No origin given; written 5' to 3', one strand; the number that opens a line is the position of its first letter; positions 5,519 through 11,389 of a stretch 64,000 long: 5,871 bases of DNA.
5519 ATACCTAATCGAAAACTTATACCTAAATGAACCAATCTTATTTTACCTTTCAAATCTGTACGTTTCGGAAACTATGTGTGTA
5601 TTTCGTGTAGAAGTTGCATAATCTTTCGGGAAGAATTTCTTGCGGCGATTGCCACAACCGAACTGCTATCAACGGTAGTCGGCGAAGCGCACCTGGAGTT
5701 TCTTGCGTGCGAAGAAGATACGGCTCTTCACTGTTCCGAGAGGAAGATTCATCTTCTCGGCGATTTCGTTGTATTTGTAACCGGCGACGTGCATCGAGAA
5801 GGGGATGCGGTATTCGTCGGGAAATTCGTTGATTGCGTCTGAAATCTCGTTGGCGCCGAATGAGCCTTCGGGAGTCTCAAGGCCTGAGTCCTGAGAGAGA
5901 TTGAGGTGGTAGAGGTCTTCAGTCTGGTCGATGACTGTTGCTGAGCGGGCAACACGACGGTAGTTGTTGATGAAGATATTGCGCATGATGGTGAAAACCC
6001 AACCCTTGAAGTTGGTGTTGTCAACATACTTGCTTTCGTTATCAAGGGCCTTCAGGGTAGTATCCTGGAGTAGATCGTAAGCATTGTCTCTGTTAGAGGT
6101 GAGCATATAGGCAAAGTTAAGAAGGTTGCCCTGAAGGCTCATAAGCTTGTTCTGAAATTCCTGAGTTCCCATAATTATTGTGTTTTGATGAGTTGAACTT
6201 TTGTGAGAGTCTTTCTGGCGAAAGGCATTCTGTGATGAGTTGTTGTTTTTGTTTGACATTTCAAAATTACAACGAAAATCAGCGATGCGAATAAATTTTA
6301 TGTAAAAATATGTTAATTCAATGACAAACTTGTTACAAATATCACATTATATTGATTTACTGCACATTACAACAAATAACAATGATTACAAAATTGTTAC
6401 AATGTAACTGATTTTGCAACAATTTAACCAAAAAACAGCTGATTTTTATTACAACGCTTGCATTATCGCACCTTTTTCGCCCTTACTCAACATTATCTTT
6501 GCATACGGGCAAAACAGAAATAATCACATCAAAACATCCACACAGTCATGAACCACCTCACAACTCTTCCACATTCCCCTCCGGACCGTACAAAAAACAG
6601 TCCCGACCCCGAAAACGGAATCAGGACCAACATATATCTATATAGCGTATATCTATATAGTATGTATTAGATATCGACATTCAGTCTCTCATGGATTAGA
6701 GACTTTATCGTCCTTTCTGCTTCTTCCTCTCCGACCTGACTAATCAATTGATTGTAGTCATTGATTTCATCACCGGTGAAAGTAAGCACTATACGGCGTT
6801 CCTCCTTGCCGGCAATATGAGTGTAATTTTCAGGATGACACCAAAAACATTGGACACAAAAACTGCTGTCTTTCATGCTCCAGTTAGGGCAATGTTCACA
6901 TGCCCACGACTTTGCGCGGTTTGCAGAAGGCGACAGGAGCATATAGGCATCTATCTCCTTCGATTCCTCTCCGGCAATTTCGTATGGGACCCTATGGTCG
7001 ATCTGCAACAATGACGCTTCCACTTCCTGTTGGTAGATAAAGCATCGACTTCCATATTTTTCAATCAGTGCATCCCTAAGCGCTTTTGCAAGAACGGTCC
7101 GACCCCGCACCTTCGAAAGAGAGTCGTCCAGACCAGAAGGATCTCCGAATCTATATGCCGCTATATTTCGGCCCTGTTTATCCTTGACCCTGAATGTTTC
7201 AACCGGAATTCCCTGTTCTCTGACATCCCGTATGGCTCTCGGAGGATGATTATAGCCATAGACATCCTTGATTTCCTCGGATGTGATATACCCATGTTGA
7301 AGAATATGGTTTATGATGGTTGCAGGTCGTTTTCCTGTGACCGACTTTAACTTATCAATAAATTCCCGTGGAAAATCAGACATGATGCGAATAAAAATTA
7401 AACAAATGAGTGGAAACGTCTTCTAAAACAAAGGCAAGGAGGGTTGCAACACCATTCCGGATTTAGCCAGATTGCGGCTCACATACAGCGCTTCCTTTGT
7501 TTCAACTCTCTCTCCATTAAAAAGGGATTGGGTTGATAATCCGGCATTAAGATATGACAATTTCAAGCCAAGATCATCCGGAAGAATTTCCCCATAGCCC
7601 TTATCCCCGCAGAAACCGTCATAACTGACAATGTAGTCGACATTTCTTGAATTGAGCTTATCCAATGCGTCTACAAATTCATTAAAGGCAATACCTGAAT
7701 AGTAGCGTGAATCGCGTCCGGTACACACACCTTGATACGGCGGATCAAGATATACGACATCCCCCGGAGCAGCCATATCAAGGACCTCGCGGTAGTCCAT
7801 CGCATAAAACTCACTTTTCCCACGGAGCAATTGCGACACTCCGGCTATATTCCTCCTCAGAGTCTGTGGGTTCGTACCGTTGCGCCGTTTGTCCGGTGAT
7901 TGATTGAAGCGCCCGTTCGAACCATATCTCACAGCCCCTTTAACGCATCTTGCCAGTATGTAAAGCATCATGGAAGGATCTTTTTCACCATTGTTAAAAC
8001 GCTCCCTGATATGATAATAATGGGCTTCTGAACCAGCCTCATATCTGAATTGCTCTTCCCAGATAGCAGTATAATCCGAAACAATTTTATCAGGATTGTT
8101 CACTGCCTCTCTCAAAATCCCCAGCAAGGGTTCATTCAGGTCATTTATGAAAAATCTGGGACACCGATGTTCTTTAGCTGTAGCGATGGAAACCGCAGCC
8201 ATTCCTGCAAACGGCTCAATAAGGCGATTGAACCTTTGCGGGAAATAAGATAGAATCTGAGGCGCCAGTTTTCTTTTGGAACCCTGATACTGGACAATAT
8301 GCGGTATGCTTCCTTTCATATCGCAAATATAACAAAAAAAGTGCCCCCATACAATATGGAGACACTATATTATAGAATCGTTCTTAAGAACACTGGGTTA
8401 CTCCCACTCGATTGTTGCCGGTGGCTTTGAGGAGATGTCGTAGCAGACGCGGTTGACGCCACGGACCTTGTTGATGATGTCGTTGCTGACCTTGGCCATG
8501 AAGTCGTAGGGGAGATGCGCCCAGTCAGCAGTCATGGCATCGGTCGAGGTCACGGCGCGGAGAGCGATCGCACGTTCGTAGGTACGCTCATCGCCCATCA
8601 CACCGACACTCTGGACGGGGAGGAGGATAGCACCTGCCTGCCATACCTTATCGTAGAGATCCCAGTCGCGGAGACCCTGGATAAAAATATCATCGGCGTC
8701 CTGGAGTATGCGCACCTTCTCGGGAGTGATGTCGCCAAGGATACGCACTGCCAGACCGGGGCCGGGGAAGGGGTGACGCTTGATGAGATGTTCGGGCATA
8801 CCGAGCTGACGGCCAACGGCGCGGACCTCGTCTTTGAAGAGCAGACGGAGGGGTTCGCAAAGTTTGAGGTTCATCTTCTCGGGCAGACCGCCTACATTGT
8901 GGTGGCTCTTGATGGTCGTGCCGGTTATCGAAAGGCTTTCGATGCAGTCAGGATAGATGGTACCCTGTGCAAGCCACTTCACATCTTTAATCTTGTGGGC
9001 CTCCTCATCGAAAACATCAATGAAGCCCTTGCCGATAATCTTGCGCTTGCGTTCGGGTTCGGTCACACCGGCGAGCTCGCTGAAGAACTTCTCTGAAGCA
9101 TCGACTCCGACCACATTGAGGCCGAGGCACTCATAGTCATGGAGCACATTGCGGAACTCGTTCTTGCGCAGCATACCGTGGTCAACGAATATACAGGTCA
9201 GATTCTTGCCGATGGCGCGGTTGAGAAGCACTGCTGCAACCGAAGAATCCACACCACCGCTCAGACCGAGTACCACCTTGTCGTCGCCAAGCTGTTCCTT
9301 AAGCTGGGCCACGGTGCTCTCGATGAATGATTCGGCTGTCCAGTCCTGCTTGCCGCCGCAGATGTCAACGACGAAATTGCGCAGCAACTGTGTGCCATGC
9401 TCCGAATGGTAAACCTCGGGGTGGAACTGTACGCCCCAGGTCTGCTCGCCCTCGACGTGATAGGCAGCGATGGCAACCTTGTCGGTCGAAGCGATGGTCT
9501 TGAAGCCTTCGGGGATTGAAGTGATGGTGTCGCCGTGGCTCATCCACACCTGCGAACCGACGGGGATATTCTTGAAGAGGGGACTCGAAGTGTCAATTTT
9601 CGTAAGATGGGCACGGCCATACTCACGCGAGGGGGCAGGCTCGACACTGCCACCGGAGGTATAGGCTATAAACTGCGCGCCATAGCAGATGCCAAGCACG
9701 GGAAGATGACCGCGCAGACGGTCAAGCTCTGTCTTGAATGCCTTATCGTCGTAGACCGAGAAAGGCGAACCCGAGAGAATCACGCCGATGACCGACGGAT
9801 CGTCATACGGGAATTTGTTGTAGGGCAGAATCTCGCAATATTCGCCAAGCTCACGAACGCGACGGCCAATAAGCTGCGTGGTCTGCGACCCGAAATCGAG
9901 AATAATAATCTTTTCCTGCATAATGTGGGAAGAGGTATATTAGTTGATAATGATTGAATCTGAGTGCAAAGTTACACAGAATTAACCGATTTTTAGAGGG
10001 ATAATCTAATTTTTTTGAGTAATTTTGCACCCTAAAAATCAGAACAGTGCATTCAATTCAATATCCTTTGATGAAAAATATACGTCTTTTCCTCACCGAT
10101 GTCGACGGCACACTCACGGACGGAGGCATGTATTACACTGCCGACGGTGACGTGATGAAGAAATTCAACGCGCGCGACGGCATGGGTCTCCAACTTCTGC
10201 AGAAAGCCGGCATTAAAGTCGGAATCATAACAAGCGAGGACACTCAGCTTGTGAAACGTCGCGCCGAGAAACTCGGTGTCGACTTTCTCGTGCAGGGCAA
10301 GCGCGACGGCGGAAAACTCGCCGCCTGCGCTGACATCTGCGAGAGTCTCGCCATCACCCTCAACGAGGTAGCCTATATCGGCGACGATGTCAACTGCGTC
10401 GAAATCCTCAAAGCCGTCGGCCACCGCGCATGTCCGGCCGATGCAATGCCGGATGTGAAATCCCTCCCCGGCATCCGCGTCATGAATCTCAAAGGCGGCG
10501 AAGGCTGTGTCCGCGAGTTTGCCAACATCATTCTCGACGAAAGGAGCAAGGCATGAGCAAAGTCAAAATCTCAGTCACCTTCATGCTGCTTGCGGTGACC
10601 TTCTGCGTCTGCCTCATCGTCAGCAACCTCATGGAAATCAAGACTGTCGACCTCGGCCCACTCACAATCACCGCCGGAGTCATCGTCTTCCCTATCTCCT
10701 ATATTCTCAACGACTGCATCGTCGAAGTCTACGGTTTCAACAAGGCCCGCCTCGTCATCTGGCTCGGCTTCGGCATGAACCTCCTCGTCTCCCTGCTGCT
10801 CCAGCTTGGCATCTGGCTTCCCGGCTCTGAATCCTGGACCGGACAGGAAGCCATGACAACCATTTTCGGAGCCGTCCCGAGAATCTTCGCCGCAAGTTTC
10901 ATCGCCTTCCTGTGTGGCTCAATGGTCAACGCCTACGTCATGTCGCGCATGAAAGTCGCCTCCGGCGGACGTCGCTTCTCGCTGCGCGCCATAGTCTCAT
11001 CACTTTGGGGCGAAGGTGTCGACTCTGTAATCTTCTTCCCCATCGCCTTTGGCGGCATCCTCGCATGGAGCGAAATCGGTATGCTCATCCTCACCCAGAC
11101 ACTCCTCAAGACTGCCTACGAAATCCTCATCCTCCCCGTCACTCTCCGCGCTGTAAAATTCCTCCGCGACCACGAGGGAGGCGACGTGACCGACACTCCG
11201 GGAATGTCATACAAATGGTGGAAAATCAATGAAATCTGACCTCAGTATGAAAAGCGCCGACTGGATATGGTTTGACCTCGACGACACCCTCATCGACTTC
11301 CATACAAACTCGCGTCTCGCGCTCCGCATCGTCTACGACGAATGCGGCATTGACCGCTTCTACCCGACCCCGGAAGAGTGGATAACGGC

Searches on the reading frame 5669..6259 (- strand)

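Call 12: search_protein_families(library=pfam, proteins=[window:5669-6259:-])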
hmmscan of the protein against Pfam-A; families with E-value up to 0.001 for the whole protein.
window:5669-6259:- (196 aa): 4 families
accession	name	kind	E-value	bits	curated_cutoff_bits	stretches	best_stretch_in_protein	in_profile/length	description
PF08281.18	Sigma70_r4_2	-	2.7e-13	49.8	25.7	1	137-188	2-54/54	Sigma-70, region 4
PF04542.20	Sigma70_r2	-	1.5e-10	41.1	24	1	42-105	5-70/71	Sigma-70 region 2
PF04545.22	Sigma70_r4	-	1.3e-05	25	24.1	1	159-189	19-49/50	Sigma-70, region 4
PF07638.17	Sigma70_ECF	-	3.2e-05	24.3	21.1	1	55-191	44-182/185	ECF sigma factor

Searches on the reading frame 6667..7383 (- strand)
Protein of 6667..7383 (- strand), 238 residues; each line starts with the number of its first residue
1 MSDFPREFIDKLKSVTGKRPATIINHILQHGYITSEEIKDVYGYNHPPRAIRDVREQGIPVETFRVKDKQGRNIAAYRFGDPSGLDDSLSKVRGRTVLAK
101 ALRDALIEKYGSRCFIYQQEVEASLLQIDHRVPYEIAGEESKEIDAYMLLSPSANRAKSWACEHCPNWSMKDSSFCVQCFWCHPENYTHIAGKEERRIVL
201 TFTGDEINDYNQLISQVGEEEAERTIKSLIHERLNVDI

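Call 12: search_protein_families(library=pfam, proteins=[window:6667-7383:-])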
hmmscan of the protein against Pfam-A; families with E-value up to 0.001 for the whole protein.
window:6667-7383:- (238 aa): 1 family
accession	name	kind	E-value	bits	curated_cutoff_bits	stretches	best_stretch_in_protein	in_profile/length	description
PF14090.12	HTH_39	-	7.7e-05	22.9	21.3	1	22-79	5-67/70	Winged helix-turn-helix domain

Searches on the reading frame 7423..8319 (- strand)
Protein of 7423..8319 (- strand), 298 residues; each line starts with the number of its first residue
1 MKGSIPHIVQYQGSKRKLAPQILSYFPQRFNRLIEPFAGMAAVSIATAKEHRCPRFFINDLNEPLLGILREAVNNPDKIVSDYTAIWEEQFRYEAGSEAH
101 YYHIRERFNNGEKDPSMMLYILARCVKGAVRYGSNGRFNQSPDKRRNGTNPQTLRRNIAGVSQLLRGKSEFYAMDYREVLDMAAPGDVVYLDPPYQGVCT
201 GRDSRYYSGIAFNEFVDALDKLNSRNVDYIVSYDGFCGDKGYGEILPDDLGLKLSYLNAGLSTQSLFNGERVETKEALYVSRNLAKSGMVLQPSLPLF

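Call 12: search_protein_families(library=pfam, proteins=[window:7423-8319:-])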
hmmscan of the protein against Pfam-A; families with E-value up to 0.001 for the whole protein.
window:7423-8319:- (298 aa): 1 family
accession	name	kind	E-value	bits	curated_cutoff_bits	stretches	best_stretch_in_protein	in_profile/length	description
PF02086.21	MethyltransfD12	-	5.5e-36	125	22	1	11-219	1-214/253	D12 class N6 adenine-specific DNA methyltransferase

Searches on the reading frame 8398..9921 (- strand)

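Call 12: search_protein_families(library=pfam, proteins=[window:8398-9921:-])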
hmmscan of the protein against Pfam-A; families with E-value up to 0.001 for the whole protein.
window:8398-9921:- (507 aa): 7 families
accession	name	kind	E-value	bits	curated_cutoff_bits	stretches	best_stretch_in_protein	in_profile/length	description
PF00958.27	GMP_synt_C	-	3.1e-42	143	27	1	417-506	3-92/92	GMP synthase C terminal domain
PF00117.34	GATase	-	3.7e-35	121.8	22.8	1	7-186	2-189/190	Glutamine amidotransferase class-I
PF02540.23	NAD_synthase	-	1.3e-11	44.5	21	1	205-273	10-79/242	NAD synthase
PF07722.19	Peptidase_C26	-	4e-09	37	20.5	1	70-169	103-219/219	Peptidase C26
PF03054.22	tRNA_Me_trans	-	5.9e-05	23.3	20.6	1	215-247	2-33/202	tRNA methyl transferase HUP domain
PF00764.25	Arginosuc_synth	-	0.00036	21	27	1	215-282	1-68/162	Arginosuccinate synthase N-terminal HUP domain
PF06508.19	QueC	-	0.00049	20.1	22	0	215-260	1-45/210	Queuosine biosynthesis protein QueC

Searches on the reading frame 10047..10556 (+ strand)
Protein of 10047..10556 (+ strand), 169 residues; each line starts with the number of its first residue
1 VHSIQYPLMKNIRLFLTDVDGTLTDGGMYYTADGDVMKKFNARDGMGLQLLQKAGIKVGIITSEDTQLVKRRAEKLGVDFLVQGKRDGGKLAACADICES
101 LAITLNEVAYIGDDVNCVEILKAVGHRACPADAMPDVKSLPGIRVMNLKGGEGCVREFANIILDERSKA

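Call 72: search_protein_families(library=pfam, proteins=[window:10047-10556:+], max_evalue=0.01)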
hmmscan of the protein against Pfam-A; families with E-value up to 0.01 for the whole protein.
window:10047-10556:+ (169 aa): 3 families
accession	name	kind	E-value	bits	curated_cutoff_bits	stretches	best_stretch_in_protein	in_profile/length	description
PF00702.32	Hydrolase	-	3e-09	38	26.4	1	48-125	107-191/191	haloacid dehalogenase-like hydrolase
PF08282.18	Hydrolase_3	-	5.6e-08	33.3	20.9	1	90-139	188-237/255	haloacid dehalogenase-like hydrolase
PF13419.12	HAD_2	-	1.9e-05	25.3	23.8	1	48-119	88-166/178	Haloacid dehalogenase-like hydrolase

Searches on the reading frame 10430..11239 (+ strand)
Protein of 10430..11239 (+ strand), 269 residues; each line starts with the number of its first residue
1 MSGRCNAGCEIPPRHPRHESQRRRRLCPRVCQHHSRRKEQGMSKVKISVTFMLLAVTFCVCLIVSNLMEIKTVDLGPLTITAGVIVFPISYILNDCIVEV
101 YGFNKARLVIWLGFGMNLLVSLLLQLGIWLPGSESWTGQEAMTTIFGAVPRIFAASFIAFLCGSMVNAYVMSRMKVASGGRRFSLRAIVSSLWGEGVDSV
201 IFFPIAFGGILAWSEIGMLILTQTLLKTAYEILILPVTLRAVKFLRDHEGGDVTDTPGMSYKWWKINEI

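Call 12: search_protein_families(library=pfam, proteins=[window:10430-11239:+])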
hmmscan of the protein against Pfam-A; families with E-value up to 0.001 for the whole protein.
window:10430-11239:+ (269 aa): 1 family
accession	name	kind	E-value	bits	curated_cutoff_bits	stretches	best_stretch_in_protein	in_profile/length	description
PF02592.20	Vut_1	-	1.1e-49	169.1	27.2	1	81-240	1-151/152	Putative vitamin uptake transporter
